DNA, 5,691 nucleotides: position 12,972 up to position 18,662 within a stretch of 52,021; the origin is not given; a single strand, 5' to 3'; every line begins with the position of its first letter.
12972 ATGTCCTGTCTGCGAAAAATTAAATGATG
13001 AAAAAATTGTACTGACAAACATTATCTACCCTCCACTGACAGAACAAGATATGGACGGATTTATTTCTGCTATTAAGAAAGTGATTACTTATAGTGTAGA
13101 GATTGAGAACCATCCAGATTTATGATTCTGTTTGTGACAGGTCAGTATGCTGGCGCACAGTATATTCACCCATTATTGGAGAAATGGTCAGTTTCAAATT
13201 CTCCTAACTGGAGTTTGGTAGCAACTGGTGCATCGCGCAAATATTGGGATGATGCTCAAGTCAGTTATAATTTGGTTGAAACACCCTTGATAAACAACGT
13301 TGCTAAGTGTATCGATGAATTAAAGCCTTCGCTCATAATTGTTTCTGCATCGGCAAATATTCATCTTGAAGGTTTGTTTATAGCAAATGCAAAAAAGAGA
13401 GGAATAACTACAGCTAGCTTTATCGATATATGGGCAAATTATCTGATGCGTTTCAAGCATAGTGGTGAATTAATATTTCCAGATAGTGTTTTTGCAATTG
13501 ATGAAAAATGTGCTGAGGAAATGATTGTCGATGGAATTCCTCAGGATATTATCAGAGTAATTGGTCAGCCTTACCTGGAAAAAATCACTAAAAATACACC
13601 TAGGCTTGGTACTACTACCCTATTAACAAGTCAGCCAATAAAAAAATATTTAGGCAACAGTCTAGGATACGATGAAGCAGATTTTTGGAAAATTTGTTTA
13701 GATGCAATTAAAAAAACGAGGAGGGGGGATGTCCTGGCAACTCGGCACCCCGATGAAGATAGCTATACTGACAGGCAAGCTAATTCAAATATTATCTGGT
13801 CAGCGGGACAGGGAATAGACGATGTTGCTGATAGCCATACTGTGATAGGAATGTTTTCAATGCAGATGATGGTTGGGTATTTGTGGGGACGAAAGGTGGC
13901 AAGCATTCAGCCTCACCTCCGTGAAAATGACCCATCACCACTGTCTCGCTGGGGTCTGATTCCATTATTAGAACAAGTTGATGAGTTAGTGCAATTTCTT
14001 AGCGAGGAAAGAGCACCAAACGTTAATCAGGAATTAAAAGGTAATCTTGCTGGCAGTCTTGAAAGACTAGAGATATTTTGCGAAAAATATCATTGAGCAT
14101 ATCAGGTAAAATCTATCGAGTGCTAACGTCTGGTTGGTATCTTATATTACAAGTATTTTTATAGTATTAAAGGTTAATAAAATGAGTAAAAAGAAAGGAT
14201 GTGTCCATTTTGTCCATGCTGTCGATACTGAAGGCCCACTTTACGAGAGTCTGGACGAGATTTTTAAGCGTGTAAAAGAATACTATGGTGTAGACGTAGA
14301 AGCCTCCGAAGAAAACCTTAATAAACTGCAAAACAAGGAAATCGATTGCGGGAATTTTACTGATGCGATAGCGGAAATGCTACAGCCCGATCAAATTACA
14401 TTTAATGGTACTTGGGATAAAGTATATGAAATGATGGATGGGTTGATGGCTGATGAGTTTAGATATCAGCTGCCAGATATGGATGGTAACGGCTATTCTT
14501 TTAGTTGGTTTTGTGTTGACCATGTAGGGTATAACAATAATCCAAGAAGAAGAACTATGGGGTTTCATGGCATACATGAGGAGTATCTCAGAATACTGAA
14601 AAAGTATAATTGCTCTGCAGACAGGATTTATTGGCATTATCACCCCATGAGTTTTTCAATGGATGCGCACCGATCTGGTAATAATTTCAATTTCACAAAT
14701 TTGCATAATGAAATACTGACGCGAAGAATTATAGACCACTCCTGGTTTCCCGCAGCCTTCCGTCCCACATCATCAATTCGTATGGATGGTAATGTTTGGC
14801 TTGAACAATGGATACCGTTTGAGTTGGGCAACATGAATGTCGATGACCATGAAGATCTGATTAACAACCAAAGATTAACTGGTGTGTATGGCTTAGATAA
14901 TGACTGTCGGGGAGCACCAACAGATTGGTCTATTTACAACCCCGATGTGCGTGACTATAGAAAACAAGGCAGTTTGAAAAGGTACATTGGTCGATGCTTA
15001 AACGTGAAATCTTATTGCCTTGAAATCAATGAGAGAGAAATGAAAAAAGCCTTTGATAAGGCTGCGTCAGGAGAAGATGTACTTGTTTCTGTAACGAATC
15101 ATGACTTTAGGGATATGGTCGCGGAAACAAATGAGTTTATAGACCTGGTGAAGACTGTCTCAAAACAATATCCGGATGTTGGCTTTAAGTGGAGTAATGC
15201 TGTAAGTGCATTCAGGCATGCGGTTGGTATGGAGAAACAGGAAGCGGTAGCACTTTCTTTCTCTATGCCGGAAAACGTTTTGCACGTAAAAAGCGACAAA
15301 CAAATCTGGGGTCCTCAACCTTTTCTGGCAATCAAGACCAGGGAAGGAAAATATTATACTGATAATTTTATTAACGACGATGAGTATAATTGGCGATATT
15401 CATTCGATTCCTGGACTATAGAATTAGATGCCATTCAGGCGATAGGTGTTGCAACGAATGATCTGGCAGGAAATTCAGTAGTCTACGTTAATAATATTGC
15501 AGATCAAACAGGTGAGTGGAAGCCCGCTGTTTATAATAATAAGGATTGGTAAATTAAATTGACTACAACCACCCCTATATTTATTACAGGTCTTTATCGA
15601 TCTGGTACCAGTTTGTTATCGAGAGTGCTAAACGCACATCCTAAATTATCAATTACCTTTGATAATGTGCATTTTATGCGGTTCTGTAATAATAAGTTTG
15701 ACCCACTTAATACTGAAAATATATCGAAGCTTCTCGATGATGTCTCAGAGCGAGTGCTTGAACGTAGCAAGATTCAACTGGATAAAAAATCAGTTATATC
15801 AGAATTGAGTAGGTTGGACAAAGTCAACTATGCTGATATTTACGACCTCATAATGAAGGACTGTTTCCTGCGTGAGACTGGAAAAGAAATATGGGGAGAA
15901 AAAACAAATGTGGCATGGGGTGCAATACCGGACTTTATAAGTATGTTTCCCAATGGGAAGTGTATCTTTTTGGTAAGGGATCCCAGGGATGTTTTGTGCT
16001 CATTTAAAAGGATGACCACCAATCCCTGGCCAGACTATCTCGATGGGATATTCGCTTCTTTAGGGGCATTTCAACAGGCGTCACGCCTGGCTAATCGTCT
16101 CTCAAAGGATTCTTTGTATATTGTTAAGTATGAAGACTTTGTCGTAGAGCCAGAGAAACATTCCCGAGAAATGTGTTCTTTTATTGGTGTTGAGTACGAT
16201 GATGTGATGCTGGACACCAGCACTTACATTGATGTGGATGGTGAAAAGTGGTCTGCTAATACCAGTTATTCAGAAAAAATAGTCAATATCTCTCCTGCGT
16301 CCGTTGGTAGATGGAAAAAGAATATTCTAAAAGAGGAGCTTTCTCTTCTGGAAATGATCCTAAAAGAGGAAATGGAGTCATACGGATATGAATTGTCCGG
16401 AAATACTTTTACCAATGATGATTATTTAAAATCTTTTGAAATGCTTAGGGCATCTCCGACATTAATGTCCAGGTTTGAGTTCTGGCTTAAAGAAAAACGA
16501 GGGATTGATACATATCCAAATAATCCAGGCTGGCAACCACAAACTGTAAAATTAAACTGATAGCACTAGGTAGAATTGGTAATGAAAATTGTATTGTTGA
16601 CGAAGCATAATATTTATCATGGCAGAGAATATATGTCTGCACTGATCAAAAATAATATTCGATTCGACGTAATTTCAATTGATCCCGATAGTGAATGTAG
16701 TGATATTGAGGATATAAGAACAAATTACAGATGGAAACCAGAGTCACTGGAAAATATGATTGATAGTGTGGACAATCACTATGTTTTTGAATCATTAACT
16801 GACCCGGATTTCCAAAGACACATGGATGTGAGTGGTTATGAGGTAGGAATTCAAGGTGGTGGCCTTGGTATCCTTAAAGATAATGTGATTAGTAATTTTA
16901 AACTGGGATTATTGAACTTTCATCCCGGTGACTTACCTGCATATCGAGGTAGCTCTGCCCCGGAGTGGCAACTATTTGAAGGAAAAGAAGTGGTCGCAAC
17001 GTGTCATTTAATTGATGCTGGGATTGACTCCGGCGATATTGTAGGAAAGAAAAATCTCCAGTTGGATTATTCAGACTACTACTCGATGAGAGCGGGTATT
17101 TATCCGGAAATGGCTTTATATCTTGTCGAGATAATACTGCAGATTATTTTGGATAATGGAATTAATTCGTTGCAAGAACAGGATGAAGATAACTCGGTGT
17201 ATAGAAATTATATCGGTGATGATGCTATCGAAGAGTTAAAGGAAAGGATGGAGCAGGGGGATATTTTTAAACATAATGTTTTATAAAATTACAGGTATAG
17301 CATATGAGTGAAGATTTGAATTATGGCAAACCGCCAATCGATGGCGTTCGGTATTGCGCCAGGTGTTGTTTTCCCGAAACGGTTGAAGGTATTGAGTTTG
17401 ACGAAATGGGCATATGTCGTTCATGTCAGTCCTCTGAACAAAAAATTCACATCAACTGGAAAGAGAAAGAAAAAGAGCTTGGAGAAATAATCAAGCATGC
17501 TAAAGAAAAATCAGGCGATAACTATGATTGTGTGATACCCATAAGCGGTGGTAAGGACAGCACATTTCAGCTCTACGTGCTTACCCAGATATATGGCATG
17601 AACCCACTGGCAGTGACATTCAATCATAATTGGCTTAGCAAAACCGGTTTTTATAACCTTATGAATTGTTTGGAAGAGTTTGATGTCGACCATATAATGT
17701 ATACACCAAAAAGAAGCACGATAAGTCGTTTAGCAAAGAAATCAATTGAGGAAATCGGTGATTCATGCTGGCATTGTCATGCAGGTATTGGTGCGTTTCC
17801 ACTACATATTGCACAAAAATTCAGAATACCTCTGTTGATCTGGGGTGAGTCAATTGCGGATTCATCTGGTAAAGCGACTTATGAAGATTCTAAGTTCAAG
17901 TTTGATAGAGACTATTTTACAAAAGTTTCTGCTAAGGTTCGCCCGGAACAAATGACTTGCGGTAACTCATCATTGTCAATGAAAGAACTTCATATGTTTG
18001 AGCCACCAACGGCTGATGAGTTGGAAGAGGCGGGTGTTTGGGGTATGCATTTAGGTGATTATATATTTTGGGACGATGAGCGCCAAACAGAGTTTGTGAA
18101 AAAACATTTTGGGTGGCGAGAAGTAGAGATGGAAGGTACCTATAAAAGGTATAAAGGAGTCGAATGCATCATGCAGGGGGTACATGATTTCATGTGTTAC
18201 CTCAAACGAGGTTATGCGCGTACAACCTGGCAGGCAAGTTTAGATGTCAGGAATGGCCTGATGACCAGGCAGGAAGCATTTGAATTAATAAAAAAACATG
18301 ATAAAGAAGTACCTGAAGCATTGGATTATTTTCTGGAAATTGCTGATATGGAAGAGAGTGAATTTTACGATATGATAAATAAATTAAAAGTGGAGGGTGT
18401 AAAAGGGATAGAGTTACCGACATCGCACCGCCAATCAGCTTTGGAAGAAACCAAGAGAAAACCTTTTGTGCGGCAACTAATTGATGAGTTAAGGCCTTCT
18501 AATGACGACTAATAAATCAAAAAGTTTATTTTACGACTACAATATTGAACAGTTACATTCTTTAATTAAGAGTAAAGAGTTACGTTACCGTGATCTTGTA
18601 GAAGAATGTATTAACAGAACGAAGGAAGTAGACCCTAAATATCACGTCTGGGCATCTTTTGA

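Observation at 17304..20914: PP-loop N-acetyl-sugar amidotransferase paired with an amidase-signature enzyme instead of HisH/HisF-like partners, followed by a Zn-ribbon methyltransferase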

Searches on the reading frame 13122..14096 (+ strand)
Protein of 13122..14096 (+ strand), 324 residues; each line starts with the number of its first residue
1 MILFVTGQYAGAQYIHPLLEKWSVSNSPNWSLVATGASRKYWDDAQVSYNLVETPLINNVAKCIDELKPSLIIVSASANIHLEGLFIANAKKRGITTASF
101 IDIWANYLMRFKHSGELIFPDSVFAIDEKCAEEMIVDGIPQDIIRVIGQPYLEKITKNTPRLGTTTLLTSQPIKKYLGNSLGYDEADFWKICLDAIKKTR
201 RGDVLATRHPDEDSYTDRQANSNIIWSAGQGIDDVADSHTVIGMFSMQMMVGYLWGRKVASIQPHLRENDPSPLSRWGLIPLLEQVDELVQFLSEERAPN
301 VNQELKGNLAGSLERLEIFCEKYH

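Call 4: search_protein_families(library=pfam, proteins=[window:13122-14096:+], max_evalue=0.01)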
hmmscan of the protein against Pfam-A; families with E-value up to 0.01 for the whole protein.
window:13122-14096:+ (324 aa): 1 family
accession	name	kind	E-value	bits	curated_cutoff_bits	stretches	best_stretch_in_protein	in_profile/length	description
PF06925.17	MGDG_synth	-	0.0092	16.5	25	0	23-150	46-168/169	Monogalactosyldiacylglycerol (MGDG) synthase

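Call 5: search_protein_families(library=ncbifam, proteins=[window:13122-14096:+], max_evalue=0.01)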
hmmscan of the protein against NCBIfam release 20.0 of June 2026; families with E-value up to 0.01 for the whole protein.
window:13122-14096:+ (324 aa): 0 families

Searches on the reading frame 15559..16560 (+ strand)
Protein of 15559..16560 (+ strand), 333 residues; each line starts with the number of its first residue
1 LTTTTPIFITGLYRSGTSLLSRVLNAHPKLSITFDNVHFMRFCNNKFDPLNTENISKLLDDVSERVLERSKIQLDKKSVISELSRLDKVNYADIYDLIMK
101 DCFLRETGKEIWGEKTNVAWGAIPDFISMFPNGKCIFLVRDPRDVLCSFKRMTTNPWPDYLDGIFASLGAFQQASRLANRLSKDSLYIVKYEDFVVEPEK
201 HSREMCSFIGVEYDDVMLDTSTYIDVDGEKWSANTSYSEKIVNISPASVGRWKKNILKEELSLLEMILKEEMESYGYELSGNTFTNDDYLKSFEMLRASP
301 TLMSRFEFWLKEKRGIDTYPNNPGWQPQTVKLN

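Call 4: search_protein_families(library=pfam, proteins=[window:15559-16560:+], max_evalue=0.01)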
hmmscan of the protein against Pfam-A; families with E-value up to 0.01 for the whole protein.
window:15559-16560:+ (333 aa): 3 families
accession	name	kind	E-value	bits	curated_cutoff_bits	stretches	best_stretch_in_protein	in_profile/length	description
PF13469.12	Sulfotransfer_3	-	2.5e-27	97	27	1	6-215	1-216/216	Sulfotransferase family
PF00685.33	Sulfotransfer_1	-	2.9e-13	50.2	22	1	129-275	87-254/255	Sulfotransferase domain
PF17784.7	Sulfotransfer_4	-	0.0044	17.3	22.8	0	122-185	80-143/215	Sulfotransferase domain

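Call 5: search_protein_families(library=ncbifam, proteins=[window:15559-16560:+], max_evalue=0.01)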
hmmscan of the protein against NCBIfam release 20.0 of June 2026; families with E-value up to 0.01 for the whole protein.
window:15559-16560:+ (333 aa): 1 family
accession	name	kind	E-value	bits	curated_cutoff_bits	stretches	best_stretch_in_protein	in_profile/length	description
NF052394.1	NodProtNoeE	equivalog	1.4e-08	33.8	500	0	176-278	183-285/387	nodulation protein NoeE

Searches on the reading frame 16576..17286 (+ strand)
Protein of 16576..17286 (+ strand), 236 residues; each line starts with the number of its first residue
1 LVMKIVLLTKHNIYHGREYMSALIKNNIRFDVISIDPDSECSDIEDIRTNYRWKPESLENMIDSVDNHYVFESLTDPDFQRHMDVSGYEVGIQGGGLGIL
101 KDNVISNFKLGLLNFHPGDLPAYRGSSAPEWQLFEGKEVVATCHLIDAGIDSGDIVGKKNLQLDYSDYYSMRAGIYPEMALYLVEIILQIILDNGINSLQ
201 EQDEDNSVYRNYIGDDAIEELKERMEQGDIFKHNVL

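Call 4: search_protein_families(library=pfam, proteins=[window:16576-17286:+], max_evalue=0.01)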
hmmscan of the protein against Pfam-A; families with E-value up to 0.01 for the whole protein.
window:16576-17286:+ (236 aa): 1 family
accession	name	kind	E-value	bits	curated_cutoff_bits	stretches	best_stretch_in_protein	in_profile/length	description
PF00551.24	Formyl_trans_N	-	1.5e-11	44.9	26.1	1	3-164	1-157/181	Formyl transferase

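Call 5: search_protein_families(library=ncbifam, proteins=[window:16576-17286:+], max_evalue=0.01)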
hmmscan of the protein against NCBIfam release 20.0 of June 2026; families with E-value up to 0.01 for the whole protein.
window:16576-17286:+ (236 aa): 7 families
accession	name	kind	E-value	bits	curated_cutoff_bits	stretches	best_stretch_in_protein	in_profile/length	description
TIGR00460.1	fmt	equivalog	1.1e-10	41.2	201.5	1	99-189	91-183/315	methionyl-tRNA formyltransferase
TIGR00639.1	PurN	equivalog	1.9e-10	40.6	150.1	1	73-165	65-158/192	phosphoribosylglycinamide formyltransferase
NF005998.1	PRK08125.1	equivalog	6.7e-10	38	777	1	99-218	87-207/649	bifunctional UDP-4-amino-4-deoxy-L-arabinose formyltransferase/UDP-glucuronic acid oxidase ArnA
NF005414.0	PRK06988.1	equivalog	2.1e-06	26.9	316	1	100-167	90-158/311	formyltransferase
NF005755.0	PRK07579.1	equivalog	3.1e-05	23.9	238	1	113-194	89-170/245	dTDP-4-amino-4,6-dideoxyglucose formyltransferase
NF004684.0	PRK06027.1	subfamily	0.0011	18.8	223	1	99-167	177-246/286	formyltetrahydrofolate deformylase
TIGR00655.1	PurU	equivalog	0.0015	18.2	285.95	1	98-167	171-241/280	formyltetrahydrofolate deformylase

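Call 48: search_solved_structures(query=window:16576-17286:+, max_evalue=0.001, show_alignments=1)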
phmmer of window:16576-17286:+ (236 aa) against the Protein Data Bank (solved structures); distinct sequences matched with E-value up to 0.001: 41.
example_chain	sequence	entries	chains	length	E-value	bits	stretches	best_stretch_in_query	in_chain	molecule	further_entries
3tqq_A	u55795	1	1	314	3e-06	30.1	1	97-214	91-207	Methionyl-tRNA formyltransferase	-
5vys_A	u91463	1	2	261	3.9e-06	29.7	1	107-195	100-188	Gdp-mannose 4,6-dehydratase / gdp-4-amino-4,6-dideoxy-d-mannose formyltransferase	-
5vyr_A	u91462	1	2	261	4e-06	29.7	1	107-195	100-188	Gdp-mannose 4,6-dehydratase / gdp-4-amino-4,6-dideoxy-d-mannose formyltransferase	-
5vyt_A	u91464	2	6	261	5.5e-06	29.3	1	107-195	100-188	Gdp-mannose 4,6-dehydratase / gdp-4-amino-4,6-dideoxy-d-mannose formyltransferase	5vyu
3da8_A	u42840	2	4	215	6.7e-06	29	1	92-169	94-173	Probable 5'-phosphoribosylglycinamide formyltransferase purN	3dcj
6nbp_A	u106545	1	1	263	1e-05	28.3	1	112-168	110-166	N-formyltransferase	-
6ci2_A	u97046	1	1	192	1.3e-05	28.1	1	92-162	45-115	formyltransferase PseJ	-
6ci4_A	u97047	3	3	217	1.6e-05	27.7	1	92-162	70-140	formyltransferase PseJ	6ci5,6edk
3auf_A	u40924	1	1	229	2.7e-05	27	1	79-158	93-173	Glycinamide ribonucleotide transformylase 1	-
4qpd_A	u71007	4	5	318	2.8e-05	26.9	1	103-191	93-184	10-formyltetrahydrofolate dehydrogenase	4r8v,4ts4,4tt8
5uij_A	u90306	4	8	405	2.8e-05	26.9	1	111-213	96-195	Formyltransferase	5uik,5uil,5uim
5uin_A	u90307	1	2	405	2.9e-05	26.9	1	111-213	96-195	Formyltransferase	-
5jnf_C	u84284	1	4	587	4.2e-05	26.4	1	99-161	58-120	Linear gramicidin synthase subunit A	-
4qpc_A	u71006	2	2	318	4.3e-05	26.3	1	103-190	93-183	10-formyltetrahydrofolate dehydrogenase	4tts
5j9f_A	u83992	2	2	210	4.4e-05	26.3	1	66-163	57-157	Trifunctional purine biosynthetic protein adenosine-3 | Phosphoribosylglycinamide formyltransferase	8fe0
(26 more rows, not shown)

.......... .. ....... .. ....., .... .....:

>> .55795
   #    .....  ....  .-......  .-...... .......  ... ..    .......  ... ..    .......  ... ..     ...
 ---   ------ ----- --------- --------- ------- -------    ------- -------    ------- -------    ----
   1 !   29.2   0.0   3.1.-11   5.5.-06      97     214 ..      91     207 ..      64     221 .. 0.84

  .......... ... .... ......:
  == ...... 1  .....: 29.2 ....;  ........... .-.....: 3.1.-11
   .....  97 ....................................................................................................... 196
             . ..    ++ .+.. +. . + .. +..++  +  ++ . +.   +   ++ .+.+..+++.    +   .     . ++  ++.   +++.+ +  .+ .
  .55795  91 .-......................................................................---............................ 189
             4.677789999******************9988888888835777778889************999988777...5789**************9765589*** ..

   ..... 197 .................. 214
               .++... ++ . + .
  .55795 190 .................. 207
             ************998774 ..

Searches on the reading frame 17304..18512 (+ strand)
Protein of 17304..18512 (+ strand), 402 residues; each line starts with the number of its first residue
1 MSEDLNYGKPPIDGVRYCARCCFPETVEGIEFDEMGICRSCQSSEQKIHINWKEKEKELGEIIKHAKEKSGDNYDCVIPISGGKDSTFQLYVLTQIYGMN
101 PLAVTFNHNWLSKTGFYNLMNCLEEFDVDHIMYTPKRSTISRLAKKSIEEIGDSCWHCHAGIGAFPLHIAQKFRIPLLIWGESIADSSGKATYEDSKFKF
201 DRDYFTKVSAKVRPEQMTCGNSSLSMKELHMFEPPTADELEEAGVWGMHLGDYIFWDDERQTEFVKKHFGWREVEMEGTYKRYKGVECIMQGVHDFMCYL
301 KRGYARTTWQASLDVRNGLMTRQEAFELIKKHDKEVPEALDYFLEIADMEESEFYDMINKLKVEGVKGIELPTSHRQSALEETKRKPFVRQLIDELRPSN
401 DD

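Call 4: search_protein_families(library=pfam, proteins=[window:17304-18512:+], max_evalue=0.01)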
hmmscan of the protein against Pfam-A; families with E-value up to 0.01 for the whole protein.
window:17304-18512:+ (402 aa): 0 families

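Call 5: search_protein_families(library=ncbifam, proteins=[window:17304-18512:+], max_evalue=0.01)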
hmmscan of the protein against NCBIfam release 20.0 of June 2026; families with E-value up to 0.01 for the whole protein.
window:17304-18512:+ (402 aa): 4 families
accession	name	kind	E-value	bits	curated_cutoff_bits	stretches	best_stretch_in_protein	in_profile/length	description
TIGR03573.1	WbuX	subfamily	7.7e-101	338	203.2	1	16-358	2-343/344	N-acetyl sugar amidotransferase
TIGR00268.2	TIGR00268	equivalog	0.00027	20.3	150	1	75-160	15-97/259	ATP-dependent sacrificial sulfur transferase LarE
TIGR02432.1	lysidine_TilS_N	equivalog_domain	0.0024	17.8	93.6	1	77-137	3-68/189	tRNA lysidine(34) synthetase TilS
NF047534.1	lipo_BTA121_dup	subfamily_domain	0.003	17.8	45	0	112-151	35-75/134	BTA121 domain-containing protein surface lipoprotein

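Call 21: search_solved_structures(query=window:17304-18512:+, max_evalue=0.001, show_alignments=1)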
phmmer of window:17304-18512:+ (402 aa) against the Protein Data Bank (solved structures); distinct sequences matched with E-value up to 0.001: 1.
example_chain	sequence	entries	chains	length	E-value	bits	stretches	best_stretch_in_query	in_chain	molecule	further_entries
8wex_A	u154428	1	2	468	5.4e-39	137.4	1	29-340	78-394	N-acetyl sugar amidotransferase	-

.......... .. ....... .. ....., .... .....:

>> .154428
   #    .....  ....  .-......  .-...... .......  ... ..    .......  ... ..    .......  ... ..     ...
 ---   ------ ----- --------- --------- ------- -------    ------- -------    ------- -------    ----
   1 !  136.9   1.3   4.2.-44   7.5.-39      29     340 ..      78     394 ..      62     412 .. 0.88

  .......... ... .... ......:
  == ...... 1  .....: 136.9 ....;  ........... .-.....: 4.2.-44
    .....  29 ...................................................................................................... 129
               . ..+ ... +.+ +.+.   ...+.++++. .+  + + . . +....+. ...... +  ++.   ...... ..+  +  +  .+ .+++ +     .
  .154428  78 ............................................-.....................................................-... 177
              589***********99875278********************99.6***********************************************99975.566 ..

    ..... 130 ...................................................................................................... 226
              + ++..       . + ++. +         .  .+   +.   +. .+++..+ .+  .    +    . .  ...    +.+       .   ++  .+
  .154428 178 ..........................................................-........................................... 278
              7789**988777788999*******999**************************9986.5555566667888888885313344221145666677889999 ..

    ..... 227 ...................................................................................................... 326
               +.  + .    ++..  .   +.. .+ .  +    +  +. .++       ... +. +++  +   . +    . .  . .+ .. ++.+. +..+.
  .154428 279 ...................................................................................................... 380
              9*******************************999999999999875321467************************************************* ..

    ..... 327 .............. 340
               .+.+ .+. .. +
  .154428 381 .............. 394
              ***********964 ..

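Call 54: find_related_loci(query=A3, collection=metagenome_contigs, flank=6000)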
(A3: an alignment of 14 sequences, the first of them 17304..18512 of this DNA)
Query A3 (402 aa) in metagenome_contigs; peptide patterns used: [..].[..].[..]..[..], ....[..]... (x = any residue, [..] = any of these).
599 stretches matched a pattern (row limit reached: there are more); 451 encode a relative of the query (tblastn E <= 1e-3); the best 80 are kept; 80 distinct loci.
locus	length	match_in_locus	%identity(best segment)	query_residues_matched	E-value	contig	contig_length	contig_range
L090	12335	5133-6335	83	1-402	0e+0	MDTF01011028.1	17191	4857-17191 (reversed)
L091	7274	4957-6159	82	1-402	0e+0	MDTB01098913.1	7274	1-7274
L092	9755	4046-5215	83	12-402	0e+0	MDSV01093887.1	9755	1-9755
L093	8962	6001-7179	69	9-402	0e+0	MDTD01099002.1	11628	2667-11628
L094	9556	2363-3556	63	1-401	0e+0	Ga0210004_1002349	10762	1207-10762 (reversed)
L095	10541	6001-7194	61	1-401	2e-177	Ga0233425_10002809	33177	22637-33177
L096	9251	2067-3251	61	6-401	1e-174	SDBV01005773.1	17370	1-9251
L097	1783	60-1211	62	15-401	0e+0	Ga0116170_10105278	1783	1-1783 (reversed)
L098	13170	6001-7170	61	9-401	9e-173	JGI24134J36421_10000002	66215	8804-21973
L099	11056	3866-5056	60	2-401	1e-172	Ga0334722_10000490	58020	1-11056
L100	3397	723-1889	61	12-397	0e+0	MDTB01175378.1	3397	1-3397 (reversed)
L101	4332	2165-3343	61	6-401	1e-177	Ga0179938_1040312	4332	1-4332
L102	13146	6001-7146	61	9-393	9e-172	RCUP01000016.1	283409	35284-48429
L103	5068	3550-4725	60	7-401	8e-175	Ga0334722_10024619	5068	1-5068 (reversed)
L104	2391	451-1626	57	1-395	0e+0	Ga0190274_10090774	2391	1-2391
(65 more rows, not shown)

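Call 86: search_protein_representatives(protein=window:17304-18512:+)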
Query: 402 residues. Proteins with E-value up to 0.001 (for the whole library): 4703; up to 1e-10: 1962; up to 1e-30: 205. The best 150 are listed.
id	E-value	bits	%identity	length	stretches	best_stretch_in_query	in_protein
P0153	1.2e-169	580.9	45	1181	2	13-395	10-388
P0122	4.4e-169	579.0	44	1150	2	11-399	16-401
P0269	7.5e-148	509.1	53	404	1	1-399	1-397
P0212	1.0e-145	502.1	49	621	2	4-367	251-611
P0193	3.1e-143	493.9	53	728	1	3-395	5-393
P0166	1.7e-141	488.1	54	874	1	15-398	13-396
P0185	3.0e-139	480.8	54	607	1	8-377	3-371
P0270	1.3e-120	419.4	46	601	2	14-359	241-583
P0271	1.8e-111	389.3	45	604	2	14-358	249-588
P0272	3.2e-105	368.7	45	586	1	8-362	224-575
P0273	4.1e-105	368.4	47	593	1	15-355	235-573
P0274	2.4e-94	332.9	59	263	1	5-242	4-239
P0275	5.5e-92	325.1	62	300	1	93-318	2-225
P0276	5.2e-88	312.0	58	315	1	6-221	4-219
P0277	1.2e-87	310.9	41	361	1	15-360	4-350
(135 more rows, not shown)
